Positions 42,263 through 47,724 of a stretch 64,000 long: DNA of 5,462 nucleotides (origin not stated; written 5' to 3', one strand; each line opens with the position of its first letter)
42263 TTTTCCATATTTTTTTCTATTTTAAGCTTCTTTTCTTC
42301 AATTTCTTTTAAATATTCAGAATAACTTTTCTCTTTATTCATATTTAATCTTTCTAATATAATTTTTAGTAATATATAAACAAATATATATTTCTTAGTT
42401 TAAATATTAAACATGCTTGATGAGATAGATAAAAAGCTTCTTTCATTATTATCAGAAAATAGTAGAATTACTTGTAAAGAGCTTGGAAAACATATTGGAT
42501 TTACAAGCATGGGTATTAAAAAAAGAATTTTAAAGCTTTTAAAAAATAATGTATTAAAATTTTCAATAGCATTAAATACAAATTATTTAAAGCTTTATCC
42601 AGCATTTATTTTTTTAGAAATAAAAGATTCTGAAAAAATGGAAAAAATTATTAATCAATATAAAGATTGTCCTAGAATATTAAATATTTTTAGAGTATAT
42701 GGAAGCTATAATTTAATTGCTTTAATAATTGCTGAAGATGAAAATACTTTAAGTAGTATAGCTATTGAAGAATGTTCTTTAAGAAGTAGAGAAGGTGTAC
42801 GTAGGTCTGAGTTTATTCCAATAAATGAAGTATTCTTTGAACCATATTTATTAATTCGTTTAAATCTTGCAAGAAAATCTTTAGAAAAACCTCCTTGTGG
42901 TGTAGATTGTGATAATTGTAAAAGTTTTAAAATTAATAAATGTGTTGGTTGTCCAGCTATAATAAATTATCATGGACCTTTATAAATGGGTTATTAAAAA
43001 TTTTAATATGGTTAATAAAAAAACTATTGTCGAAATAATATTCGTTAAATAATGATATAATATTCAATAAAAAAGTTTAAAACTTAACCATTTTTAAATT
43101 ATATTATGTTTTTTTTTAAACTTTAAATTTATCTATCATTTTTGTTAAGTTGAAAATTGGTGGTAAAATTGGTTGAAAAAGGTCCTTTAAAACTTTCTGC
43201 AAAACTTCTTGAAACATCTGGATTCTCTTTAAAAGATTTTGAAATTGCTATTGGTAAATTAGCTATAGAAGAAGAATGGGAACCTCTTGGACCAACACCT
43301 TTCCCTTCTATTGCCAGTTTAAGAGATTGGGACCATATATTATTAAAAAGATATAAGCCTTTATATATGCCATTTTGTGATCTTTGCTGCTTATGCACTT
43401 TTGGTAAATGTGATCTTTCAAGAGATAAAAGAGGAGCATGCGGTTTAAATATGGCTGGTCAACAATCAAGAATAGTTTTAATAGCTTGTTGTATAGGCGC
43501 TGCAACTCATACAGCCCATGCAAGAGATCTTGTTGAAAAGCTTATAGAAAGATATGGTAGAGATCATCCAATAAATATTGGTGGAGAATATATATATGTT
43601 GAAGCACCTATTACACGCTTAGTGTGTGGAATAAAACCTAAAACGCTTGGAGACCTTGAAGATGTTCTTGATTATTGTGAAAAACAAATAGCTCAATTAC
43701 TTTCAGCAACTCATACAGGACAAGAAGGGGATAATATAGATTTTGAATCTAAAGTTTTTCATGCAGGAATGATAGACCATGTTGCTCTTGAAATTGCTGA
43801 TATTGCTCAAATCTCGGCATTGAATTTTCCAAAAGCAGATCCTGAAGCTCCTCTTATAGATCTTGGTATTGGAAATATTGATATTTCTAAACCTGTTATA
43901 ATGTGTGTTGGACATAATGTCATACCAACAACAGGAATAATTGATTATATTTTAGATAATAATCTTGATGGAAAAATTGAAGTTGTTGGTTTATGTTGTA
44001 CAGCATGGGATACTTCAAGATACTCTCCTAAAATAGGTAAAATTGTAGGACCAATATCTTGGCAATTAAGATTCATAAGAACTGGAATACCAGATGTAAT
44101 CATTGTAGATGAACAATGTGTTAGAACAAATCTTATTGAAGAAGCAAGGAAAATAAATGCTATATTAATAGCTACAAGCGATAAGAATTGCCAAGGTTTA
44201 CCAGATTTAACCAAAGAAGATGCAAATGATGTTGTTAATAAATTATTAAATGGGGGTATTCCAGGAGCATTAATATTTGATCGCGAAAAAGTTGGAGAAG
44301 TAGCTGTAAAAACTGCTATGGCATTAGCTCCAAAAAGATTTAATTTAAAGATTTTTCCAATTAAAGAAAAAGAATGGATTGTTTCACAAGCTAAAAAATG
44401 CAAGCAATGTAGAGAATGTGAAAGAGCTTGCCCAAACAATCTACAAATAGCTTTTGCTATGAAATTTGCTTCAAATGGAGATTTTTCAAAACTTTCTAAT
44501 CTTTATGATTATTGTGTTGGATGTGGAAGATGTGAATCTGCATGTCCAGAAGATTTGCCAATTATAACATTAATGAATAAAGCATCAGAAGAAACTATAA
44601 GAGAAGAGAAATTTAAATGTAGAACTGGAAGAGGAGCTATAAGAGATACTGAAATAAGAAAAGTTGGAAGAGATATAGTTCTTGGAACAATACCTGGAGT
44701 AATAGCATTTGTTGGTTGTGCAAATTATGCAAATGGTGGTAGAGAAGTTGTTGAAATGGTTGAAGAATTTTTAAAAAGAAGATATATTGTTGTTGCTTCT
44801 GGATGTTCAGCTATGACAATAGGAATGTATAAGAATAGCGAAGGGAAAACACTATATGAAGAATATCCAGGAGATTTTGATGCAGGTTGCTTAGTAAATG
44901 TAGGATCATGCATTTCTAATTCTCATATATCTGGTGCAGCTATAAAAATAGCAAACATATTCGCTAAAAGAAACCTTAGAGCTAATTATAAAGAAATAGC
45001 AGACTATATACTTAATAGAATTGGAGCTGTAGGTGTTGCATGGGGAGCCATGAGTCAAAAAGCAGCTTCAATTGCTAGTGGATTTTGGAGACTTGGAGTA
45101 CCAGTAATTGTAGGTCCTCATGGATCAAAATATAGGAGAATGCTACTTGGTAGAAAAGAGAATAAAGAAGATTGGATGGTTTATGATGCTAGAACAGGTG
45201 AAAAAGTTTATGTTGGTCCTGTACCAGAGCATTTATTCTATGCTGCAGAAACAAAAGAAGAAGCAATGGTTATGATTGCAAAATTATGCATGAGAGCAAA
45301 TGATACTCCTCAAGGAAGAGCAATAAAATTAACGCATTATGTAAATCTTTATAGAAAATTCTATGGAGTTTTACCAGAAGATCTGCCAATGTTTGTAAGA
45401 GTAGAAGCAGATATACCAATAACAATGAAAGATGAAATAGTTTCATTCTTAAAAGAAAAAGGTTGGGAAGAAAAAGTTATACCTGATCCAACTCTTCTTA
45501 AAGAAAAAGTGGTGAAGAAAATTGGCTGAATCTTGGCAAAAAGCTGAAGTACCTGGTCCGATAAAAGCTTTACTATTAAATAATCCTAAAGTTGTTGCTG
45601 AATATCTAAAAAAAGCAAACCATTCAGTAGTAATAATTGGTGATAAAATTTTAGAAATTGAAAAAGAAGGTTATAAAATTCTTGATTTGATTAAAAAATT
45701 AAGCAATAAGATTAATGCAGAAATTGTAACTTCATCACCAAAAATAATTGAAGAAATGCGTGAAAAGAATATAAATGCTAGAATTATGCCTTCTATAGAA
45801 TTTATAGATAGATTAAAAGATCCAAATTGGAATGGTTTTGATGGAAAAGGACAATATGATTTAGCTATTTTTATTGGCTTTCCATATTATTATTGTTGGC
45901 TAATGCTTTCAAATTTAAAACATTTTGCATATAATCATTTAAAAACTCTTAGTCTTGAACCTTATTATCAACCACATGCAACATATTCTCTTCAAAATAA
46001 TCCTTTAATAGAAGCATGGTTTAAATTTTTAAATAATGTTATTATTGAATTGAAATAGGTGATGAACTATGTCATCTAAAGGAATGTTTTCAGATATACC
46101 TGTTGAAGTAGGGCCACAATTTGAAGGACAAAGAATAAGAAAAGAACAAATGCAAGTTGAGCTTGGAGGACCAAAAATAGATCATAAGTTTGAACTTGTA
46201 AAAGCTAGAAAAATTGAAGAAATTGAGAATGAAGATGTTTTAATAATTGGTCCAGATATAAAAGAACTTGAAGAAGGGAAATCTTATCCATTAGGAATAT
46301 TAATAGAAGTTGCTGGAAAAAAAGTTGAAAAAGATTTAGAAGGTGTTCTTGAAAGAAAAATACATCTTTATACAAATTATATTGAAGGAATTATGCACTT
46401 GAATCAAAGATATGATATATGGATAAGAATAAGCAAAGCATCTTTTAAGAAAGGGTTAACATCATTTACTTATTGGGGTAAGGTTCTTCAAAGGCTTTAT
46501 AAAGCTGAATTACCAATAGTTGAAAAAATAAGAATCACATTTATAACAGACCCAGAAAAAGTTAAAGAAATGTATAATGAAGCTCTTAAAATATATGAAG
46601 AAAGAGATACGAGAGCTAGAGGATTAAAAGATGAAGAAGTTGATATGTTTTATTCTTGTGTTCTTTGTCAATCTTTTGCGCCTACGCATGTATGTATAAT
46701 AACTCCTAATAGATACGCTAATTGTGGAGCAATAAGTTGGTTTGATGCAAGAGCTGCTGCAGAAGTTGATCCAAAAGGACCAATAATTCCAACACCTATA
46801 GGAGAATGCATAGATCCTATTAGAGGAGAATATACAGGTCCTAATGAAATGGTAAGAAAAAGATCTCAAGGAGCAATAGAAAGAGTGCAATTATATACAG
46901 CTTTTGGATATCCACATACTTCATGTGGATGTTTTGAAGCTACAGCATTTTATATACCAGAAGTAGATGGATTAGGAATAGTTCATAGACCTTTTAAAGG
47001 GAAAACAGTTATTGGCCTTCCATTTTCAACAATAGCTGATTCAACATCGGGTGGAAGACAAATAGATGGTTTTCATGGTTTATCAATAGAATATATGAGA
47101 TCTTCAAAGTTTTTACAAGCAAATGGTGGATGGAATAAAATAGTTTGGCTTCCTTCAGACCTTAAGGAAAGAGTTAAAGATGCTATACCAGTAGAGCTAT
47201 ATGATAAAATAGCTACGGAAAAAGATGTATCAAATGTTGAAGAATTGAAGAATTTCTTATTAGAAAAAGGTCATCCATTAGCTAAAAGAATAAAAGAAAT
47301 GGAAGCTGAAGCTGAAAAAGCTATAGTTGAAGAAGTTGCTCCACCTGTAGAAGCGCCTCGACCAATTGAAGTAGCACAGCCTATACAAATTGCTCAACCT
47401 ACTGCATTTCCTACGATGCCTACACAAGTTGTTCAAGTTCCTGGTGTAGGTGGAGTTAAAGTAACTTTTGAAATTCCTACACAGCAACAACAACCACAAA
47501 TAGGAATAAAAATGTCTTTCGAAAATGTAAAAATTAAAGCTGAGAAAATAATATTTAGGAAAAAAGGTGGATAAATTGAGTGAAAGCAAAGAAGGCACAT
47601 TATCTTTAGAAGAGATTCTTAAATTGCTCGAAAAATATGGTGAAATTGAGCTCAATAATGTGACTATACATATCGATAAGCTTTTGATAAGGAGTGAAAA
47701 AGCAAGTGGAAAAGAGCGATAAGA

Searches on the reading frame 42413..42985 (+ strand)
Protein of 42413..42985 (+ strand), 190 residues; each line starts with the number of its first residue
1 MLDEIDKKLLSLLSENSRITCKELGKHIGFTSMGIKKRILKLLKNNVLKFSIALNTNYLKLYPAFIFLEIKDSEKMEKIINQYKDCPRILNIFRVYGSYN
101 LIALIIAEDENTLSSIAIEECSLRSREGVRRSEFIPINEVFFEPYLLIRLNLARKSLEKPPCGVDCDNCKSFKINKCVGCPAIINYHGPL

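Call 45: search_protein_families(library=pfam, proteins=[window:42413-42985:+], max_evalue=0.0001)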
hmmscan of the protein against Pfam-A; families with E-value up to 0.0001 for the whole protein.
window:42413-42985:+ (190 aa): 2 families
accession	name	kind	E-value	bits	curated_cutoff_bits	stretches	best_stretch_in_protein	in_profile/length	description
PF13404.12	HTH_AsnC-type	-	2.9e-09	37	27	1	2-42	1-41/42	AsnC-type helix-turn-helix domain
PF13412.12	HTH_24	-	3.2e-09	36.6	21.9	1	2-49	1-48/48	Winged helix-turn-helix DNA-binding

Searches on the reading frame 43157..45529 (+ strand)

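Call 45: search_protein_families(library=pfam, proteins=[window:43157-45529:+], max_evalue=0.0001)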
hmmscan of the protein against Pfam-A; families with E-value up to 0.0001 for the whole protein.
window:43157-45529:+ (790 aa): 10 families
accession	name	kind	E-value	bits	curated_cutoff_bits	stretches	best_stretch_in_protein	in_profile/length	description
PF03063.25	Prismane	-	9.3e-61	206.5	27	2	164-660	129-486/513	Prismane/CO dehydrogenase family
PF12837.12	Fer4_6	-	1.1e-08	35.1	25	0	451-466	7-22/24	4Fe-4S binding domain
PF12838.12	Fer4_7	-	1.8e-08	35.2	27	1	414-466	1-51/52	4Fe-4S dicluster domain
PF13187.11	Fer4_9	-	3.9e-07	30.4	27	1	414-466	1-50/52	4Fe-4S dicluster domain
PF13534.11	Fer4_17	-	1.3e-06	29.2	22.2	0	447-467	40-60/61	4Fe-4S dicluster domain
PF13237.11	Fer4_10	-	2.8e-05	24.4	25.5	0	449-479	5-28/53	4Fe-4S dicluster domain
PF14697.11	Fer4_21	-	3.1e-05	24.5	35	1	412-465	5-53/59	4Fe-4S dicluster domain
PF12800.12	Fer4_4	-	3.5e-05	24.2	24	0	451-465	2-16/17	4Fe-4S binding domain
PF00037.32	Fer4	-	5e-05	23.4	21.1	0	450-466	5-21/24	4Fe-4S binding domain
PF13484.11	Fer4_16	-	5.9e-05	24.2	30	0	453-467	2-16/66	4Fe-4S double cluster binding domain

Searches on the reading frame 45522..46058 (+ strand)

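Call 45: search_protein_families(library=pfam, proteins=[window:45522-46058:+], max_evalue=0.0001)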
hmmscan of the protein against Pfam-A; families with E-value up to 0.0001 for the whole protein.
window:45522-46058:+ (178 aa): 1 family
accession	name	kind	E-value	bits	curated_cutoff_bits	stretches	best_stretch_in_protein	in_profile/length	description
PF02552.22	CO_dh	-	2.3e-28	99.5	21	1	5-173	8-167/168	CO dehydrogenase beta subunit/acetyl-CoA synthase epsilon subunit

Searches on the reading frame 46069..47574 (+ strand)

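Call 45: search_protein_families(library=pfam, proteins=[window:46069-47574:+], max_evalue=0.0001)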
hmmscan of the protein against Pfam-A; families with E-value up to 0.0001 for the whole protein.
window:46069-47574:+ (501 aa): 2 families
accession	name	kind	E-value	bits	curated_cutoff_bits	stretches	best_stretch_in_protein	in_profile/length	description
PF19436.4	ACS_CODH_B_C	-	1.8e-80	270.5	25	1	176-405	1-239/245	ACS/CODH beta subunit C-terminal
PF03598.20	CdhC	-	4.7e-62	208.9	24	1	10-165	1-155/155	CO dehydrogenase/acetyl-CoA synthase complex beta subunit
